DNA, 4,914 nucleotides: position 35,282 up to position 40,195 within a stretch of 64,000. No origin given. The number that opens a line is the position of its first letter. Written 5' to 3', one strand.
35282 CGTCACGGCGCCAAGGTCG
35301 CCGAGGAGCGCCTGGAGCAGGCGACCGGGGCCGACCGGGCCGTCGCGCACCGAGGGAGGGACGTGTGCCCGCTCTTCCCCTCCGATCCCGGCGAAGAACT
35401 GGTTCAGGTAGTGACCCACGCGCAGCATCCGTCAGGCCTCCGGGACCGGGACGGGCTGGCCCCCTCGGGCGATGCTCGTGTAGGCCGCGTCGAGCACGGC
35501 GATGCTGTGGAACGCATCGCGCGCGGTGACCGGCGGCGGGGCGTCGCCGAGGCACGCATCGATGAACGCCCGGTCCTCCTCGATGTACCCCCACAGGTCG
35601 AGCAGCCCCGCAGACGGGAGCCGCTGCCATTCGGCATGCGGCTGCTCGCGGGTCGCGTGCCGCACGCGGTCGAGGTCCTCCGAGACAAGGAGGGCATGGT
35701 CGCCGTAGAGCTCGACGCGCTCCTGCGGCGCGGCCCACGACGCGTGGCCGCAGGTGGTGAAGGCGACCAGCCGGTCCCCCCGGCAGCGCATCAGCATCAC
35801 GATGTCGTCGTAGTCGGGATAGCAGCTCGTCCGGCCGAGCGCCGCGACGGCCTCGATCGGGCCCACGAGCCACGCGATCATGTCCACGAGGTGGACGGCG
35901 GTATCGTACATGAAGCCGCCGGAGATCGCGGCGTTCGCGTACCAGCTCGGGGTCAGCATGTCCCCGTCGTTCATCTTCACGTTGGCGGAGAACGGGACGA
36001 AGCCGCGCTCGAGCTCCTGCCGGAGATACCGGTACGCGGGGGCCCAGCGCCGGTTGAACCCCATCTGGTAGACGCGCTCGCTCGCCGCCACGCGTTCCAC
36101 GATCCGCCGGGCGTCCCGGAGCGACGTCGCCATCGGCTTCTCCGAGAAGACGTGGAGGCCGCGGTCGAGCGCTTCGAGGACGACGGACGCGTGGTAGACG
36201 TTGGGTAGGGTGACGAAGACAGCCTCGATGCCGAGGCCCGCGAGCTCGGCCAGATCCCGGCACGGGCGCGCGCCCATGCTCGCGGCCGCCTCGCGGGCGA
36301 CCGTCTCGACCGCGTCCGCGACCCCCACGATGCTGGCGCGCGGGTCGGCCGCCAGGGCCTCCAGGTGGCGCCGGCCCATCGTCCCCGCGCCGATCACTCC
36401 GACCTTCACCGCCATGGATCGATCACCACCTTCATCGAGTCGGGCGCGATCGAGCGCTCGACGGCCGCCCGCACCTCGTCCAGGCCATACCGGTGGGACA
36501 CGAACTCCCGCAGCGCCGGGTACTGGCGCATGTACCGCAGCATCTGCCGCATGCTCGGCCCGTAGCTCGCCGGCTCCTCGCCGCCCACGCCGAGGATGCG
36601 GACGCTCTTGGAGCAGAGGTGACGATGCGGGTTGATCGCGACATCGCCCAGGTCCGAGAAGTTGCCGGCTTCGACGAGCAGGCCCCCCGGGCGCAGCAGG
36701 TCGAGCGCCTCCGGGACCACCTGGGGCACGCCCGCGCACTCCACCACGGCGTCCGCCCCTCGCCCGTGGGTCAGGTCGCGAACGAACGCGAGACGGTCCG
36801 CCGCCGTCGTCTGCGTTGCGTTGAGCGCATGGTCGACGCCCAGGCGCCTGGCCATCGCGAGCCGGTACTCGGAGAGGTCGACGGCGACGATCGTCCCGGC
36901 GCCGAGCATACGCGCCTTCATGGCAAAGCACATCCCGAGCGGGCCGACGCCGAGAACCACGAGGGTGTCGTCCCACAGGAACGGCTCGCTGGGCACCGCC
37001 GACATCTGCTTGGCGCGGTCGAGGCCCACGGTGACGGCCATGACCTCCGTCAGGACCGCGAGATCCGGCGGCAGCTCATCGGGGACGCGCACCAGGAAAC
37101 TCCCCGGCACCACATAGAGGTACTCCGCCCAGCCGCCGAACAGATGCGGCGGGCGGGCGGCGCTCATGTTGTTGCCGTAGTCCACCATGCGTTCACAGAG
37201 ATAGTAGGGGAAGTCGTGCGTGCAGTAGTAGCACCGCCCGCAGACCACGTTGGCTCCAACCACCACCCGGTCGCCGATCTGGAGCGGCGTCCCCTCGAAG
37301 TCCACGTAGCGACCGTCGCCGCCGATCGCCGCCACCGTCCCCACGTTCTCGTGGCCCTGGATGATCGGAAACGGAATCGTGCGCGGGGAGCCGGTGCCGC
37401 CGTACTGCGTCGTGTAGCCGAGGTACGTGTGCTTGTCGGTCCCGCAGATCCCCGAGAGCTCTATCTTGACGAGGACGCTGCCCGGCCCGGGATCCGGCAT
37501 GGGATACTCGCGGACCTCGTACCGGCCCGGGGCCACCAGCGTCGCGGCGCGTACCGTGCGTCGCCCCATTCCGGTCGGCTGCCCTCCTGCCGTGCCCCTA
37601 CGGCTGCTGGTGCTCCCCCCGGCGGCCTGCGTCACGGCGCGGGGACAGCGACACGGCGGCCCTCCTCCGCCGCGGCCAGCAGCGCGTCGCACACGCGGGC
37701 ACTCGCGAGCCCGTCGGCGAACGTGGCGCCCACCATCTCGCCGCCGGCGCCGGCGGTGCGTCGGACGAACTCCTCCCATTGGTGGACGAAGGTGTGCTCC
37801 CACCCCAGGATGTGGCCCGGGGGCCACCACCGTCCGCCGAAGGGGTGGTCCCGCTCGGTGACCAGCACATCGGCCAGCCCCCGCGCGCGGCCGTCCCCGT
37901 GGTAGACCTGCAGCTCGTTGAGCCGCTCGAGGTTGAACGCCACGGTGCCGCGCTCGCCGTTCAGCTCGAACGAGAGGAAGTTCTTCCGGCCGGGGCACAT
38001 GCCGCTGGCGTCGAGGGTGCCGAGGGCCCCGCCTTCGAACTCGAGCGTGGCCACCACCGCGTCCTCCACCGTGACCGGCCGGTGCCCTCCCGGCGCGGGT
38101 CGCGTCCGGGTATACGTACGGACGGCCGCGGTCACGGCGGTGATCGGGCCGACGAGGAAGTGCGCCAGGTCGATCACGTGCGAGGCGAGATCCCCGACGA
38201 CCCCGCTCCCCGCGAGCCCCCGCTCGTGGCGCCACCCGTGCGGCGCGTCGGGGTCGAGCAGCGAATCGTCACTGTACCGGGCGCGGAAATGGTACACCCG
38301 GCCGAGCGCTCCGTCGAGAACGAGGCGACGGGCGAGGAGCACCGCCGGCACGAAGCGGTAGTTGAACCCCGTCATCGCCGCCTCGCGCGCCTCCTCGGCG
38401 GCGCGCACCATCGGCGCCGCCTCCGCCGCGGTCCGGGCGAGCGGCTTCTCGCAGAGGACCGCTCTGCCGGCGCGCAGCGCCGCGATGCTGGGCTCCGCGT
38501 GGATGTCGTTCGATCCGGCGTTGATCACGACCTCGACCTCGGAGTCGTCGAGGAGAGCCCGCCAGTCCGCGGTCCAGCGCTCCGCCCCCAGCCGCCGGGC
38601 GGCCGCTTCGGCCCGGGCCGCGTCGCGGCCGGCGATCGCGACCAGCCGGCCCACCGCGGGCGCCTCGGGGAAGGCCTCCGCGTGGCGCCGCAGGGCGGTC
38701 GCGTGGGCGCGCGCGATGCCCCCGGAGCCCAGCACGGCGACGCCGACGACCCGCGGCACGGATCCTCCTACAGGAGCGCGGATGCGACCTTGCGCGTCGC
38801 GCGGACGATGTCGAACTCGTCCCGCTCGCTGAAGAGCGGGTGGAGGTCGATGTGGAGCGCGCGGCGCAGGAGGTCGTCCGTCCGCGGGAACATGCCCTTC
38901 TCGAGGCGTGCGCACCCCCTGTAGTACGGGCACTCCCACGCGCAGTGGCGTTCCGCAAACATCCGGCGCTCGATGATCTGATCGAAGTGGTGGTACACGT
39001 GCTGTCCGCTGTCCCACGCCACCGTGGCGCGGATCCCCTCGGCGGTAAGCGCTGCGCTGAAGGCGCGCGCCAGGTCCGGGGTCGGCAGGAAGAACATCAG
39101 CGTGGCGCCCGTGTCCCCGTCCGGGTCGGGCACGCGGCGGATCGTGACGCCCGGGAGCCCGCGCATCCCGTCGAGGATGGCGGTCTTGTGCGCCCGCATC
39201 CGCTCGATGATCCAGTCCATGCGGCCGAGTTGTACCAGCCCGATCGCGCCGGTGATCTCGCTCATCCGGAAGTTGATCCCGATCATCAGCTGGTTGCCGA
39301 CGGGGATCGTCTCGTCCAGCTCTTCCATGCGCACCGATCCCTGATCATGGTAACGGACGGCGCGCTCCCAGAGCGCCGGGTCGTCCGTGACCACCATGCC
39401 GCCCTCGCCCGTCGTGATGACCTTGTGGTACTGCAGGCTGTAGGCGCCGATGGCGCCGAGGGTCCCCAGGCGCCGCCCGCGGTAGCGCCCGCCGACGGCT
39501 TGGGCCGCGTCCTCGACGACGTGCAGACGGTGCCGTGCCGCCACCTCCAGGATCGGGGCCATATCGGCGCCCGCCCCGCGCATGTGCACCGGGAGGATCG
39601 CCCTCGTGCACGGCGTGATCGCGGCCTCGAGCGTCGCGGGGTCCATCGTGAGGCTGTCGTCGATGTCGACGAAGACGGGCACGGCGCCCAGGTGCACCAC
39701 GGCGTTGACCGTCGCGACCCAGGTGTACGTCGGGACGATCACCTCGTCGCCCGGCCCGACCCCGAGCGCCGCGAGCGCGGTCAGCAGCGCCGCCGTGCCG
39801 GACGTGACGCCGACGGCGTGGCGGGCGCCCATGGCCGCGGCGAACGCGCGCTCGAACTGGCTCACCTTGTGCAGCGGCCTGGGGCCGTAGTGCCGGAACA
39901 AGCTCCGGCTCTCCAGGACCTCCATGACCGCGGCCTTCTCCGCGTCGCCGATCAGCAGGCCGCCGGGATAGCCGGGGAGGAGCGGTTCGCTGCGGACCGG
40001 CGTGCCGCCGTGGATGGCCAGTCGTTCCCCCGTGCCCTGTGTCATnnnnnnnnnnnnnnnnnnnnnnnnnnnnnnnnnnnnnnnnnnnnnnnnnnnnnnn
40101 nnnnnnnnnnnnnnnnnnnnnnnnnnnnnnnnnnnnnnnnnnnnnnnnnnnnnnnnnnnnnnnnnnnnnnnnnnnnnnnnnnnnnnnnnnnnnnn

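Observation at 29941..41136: LacI-controlled operon that splices cyclitol/sugar-type enzymes onto a complete glycine-reductase-like selenoprotein set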

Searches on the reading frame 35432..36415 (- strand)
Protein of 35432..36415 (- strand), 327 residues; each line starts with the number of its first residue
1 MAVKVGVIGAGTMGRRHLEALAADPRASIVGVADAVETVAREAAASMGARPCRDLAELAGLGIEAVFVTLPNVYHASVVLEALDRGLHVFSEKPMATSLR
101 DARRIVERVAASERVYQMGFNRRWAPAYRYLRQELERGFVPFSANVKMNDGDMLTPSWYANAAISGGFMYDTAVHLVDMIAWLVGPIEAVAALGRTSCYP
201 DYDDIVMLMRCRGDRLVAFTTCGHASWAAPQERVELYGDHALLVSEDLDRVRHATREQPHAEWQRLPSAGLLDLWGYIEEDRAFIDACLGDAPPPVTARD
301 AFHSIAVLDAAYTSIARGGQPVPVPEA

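Call 8: search_protein_families(library=pfam, proteins=[window:35432-36415:-], max_evalue=0.01)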
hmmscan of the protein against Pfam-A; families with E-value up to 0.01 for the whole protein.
window:35432-36415:- (327 aa): 5 families
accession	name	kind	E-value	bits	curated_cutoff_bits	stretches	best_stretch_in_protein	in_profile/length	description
PF01408.29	GFO_IDH_MocA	-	6.5e-26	91.8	24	1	3-120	1-120/120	Oxidoreductase family, NAD-binding Rossmann fold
PF02894.22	GFO_IDH_MocA_C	-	7.3e-16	59.1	22.9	1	157-323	31-217/218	Oxidoreductase family, C-terminal alpha/beta domain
PF22725.1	GFO_IDH_MocA_C3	-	6.7e-14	52.4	27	1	153-241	28-121/124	GFO/IDH/MocA C-terminal domain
PF03807.23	F420_oxidored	-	0.0013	19.7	21.6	1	4-82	1-79/94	NADP oxidoreductase coenzyme F420-dependent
PF16490.10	Oxidoreduct_C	-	0.0046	17.1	27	1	151-186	39-75/278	Putative oxidoreductase C terminal domain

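Call 9: search_protein_families(library=ncbifam, proteins=[window:35432-36415:-], max_evalue=0.001)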
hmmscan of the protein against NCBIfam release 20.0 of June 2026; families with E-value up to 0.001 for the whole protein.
window:35432-36415:- (327 aa): 9 families
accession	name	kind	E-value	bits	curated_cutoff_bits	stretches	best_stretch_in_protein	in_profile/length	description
TIGR04380.1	myo_inos_iolG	equivalog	1.7e-46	158.6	355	1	3-318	2-326/330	inositol 2-dehydrogenase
NF040723.1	UDP-GlcNAcDh_Arch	equivalog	7.2e-25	88.1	450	1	3-208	1-202/302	UDP-N-acetylglucosamine 3-dehydrogenase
NF052679.1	InsChiInosDhIolG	equivalog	5.7e-22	78.2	540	1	1-185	1-186/343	bifunctional inositol 2-dehydrogenase/D-chiro-inositol 1-dehydrogenase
NF052479.1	LevoglcsnDh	equivalog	1.2e-18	67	650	1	3-196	4-214/386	levoglucosan dehydrogenase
NF008607.0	PRK11579.1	subfamily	3e-11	42.9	330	1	3-190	5-195/346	oxidoreductase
NF041392.1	XylDh_Gfo6_Halo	equivalog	2e-08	33.5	350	1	64-151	84-171/350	D-xylose 1-dehydrogenase Gfo6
NF058561.1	BT_2158_fam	equivalog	4.1e-08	32.2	750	1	5-119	38-153/487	glycoside 3-dehydrogenase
NF058563.1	BT_2159_fam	equivalog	1.4e-07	30.9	650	1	3-184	1-183/350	disaccharide 3-dehydrogenase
NF003251.0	PRK04207.1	equivalog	0.00054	19.1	185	1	2-48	2-48/343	type II glyceraldehyde-3-phosphate dehydrogenase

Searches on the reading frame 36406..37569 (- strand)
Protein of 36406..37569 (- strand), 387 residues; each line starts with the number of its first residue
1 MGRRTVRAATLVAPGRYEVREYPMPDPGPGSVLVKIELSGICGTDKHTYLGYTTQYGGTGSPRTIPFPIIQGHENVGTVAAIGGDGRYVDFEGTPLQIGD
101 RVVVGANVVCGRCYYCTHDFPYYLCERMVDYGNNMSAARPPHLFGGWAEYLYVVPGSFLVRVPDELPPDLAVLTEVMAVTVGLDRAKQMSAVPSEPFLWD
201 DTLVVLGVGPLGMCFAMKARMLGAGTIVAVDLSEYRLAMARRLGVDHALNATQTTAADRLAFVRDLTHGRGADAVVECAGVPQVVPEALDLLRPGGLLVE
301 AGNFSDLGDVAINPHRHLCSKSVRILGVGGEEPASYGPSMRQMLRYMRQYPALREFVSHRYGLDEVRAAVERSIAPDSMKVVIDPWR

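Call 8: search_protein_families(library=pfam, proteins=[window:36406-37569:-], max_evalue=0.01)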
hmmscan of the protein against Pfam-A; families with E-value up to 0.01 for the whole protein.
window:36406-37569:- (387 aa): 5 families
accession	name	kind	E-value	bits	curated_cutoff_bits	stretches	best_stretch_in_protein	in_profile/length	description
PF00107.32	ADH_zinc_N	-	3.5e-24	85.6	31.8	1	210-336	1-120/129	Zinc-binding dehydrogenase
PF08240.17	ADH_N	-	3.9e-20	72.5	23.5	1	28-164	1-104/104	Alcohol dehydrogenase GroES-like domain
PF16912.11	Glu_dehyd_C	-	3.1e-10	40.3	34.9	1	169-384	2-210/211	Glucose dehydrogenase C-terminus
PF13602.12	ADH_zinc_N_2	-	1.2e-06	29.9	27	1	243-372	1-122/134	Zinc-binding dehydrogenase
PF13649.12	Methyltransf_25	-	0.006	17.7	27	0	206-296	4-97/97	Methyltransferase domain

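Call 9: search_protein_families(library=ncbifam, proteins=[window:36406-37569:-], max_evalue=0.001)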
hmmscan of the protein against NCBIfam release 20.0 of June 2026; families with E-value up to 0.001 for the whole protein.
window:36406-37569:- (387 aa): 19 families
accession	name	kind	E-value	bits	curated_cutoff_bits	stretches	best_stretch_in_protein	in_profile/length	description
TIGR03366.1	HpnZ_proposed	hypoth_equivalog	9.8e-48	162.9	328.1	1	27-366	3-315/315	putative phosphonate catabolism associated alcohol dehydrogenase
TIGR00692.1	tdh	equivalog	3.7e-43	147.8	458.35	1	19-383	13-338/340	L-threonine 3-dehydrogenase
NF003808.0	PRK05396.1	equivalog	4.6e-42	144.1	380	1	18-384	14-339/341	L-threonine 3-dehydrogenase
NF041097.1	keto_inos_dh_IolM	equivalog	5.9e-41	140.4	450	1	2-383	25-387/389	scyllo-inosose 3-dehydrogenase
TIGR03989.1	Rxyl_3153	subfamily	1.9e-32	112.9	440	1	7-369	3-354/370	NDMA-dependent alcohol dehydrogenase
TIGR03451.1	mycoS_dep_FDH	equivalog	2.7e-31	108.7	512.9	1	19-382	16-355/358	S-(hydroxymethyl)mycothiol dehydrogenase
NF007489.0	PRK10083.1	equivalog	9.2e-29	100.5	376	1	14-310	9-267/339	Zn-dependent oxidoreductase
NF007375.0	PRK09880.1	equivalog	4.8e-27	94.6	469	1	31-310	29-274/344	L-idonate 5-dehydrogenase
NF007642.0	PRK10309.1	equivalog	1.1e-21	77.5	550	1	16-303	11-261/347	galactitol-1-phosphate 5-dehydrogenase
NF006940.0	PRK09422.1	equivalog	6.6e-21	74.6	344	1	17-306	12-264/338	alcohol dehydrogenase AdhP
TIGR03201.1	dearomat_had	equivalog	1.2e-20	74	338.65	1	14-344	7-310/349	6-hydroxycyclohex-1-ene-1-carbonyl-CoA dehydrogenase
TIGR02818.1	adh_III_F_hyde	equivalog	1.4e-20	73.7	543.95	1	17-383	14-366/368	S-(hydroxymethyl)glutathione dehydrogenase/class III alcohol dehydrogenase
NF010344.0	PRK13771.1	subfamily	1.7e-18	66.7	349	1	16-305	12-258/334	putative alcohol dehydrogenase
TIGR02819.1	fdhA_non_GSH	equivalog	3.4e-17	62.1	636.95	1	32-281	39-267/397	formaldehyde dehydrogenase, glutathione-independent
NF041172.1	AcrlCoa_red_Thmprot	equivalog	5.4e-16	58.4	500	1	16-309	12-263/334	acryloyl-CoA reductase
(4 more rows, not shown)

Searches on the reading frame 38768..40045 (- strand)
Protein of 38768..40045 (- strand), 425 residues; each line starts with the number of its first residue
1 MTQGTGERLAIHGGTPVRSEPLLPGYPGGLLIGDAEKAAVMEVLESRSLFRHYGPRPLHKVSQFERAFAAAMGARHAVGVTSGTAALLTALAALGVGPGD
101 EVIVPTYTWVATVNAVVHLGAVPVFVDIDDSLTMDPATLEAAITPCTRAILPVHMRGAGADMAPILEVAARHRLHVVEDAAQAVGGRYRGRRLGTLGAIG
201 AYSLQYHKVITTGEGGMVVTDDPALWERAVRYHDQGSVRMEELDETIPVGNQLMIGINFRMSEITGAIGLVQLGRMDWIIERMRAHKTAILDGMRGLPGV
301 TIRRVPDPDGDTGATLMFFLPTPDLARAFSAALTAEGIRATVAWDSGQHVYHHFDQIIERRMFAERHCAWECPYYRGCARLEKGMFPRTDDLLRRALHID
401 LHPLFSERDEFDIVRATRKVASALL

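Call 8: search_protein_families(library=pfam, proteins=[window:38768-40045:-], max_evalue=0.01)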
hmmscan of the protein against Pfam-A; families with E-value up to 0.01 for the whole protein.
window:38768-40045:- (425 aa): 5 families
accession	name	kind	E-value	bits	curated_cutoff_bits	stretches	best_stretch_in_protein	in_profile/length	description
PF01041.23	DegT_DnrJ_EryC1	-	2.4e-93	313.7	19.8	1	33-357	4-320/360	DegT/DnrJ/EryC1/StrS aminotransferase family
PF00155.27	Aminotran_1_2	-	4.2e-09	36.5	19.7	1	44-181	29-187/361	Aminotransferase class I and II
PF01212.27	Beta_elim_lyase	-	8.8e-06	25.7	27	1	60-147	33-122/288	Beta-eliminating lyase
PF01053.26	Cys_Met_Meta_PP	-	1.2e-05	24.5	27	1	61-181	54-175/381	Cys/Met metabolism PLP-dependent enzyme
PF00266.25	Aminotran_5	-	4.4e-05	23.1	21.5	1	59-186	43-182/371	Aminotransferase class-V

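Call 9: search_protein_families(library=ncbifam, proteins=[window:38768-40045:-], max_evalue=0.001)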
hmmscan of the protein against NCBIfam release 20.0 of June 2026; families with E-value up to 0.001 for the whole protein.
window:38768-40045:- (425 aa): 25 families
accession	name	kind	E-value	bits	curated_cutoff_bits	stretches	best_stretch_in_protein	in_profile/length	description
TIGR03588.1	PseC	equivalog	6.7e-62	209.6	423.5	1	32-298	9-280/380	UDP-4-amino-4,6-dideoxy-N-acetyl-beta-L-altrosamine transaminase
NF008658.2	PRK11658.1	equivalog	1.5e-60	204.8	631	1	32-290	12-267/379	UDP-4-amino-4-deoxy-L-arabinose aminotransferase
TIGR04181.1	NHT_00031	hypoth_equivalog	7.7e-58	196.1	420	1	60-304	31-286/359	LegC family aminotransferase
NF008687.0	PRK11706.1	equivalog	1.5e-55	188.4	375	1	65-342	37-318/375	dTDP-4-amino-4,6-dideoxygalactose transaminase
TIGR02379.1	ECA_wecE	subfamily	2.4e-48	164.8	434.85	1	68-323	40-298/376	dTDP-4-amino-4,6-dideoxy-D-glucose transaminase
TIGR04427.1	PLP_DesI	equivalog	1.4e-42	146.2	650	1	8-304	7-287/390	dTDP-4-dehydro-6-deoxyglucose aminotransferase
NF011936.0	PRK15407.1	equivalog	1.3e-38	132.8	423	1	62-234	68-249/440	lipopolysaccharide biosynthesis protein RfbH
NF004770.0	PRK06108.1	subfamily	4.9e-10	38.8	422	1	64-179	86-209/396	pyridoxal phosphate-dependent aminotransferase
NF004621.0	PRK05957.1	equivalog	2.2e-08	33.3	498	1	74-153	88-167/389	pyridoxal phosphate-dependent aminotransferase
NF004769.0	PRK06107.1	equivalog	4.6e-07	28.9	617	1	74-151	92-171/402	aspartate transaminase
NF041364.1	GntC_guanitoxin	equivalog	5.8e-07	28.7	415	1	77-179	62-173/356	guanitoxin biosynthesis PLP-dependent (S)-gamma-hydroxy-L-arginine cyclodehydratase GntC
NF006488.0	PRK08912.1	equivalog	8.7e-07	28.2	498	1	70-151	82-164/387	aminotransferase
NF005816.0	PRK07682.1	equivalog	4.2e-06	25.6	620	1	68-152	83-169/390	aminotransferase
NF005732.0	PRK07550.1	equivalog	5.4e-06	25.7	366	1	62-154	81-174/389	aminotransferase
NF006569.0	PRK09082.1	subfamily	5.4e-06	25.7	420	1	63-151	79-168/386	methionine aminotransferase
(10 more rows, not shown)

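Call 71: search_solved_structures(query=window:38768-40045:-, max_evalue=1e-20)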
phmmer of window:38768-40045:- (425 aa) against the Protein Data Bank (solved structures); distinct sequences matched with E-value up to 1e-20: 54.
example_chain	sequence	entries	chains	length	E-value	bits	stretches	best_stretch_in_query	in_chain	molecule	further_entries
5k8b_A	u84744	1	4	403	6.3e-73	249.1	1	27-347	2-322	8-amino-3,8-dideoxy-alpha-D-manno-octulosonate transaminase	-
3bn1_A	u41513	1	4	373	1.4e-56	195.3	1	61-278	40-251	Perosamine synthetase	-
3dr7_A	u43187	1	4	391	1.6e-56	195.1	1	61-278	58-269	Putative perosamine synthetase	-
3dr4_A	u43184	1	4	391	1.1e-55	192.3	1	61-278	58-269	Putative perosamine synthetase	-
2oga_A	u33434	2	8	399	1.9e-50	175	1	60-312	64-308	Transaminase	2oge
2c7t_A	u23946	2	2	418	2.9e-50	174.4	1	60-306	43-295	GLUTAMINE-2-DEOXY-SCYLLO-INOSOSE AMINOTRANSFERASE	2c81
5w71_A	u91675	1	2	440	3e-50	174.4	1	59-306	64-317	L-glutamine:2-deoxy-scyllo-inosose aminotransferase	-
7b0m_AAA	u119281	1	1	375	5.5e-50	173.5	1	32-298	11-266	Sugar aminotransferase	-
8sng_A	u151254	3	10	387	1e-49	172.7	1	32-340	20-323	UDP-4-amino-4-deoxy-L-arabinose--oxoglutarate aminotransferase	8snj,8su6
8gyh_B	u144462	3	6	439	2.2e-49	171.5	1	10-309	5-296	DegT/DnrJ/EryC1/StrS family aminotransferase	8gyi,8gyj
7l7x_AAA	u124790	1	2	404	3e-48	167.8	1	60-293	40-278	DegT/DnrJ/EryC1/StrS aminotransferase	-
1mdo_A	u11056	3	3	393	9.9e-48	166.1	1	33-298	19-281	ArnB aminotransferase | UDP-4-amino-4-deoxy-L-arabinose--oxoglutarate aminotransferase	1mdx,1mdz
5w70_A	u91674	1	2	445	1.4e-47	165.6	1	6-319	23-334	L-glutamine:2-deoxy-scyllo-inosose aminotransferase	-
4oca_A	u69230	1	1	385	5.6e-47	163.6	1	33-298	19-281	UDP-4-amino-4-deoxy-L-arabinose--oxoglutarate aminotransferase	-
1b9i_A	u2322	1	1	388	7.1e-46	160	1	24-329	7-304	PROTEIN (3-AMINO-5-HYDROXYBENZOIC ACID SYNTHASE)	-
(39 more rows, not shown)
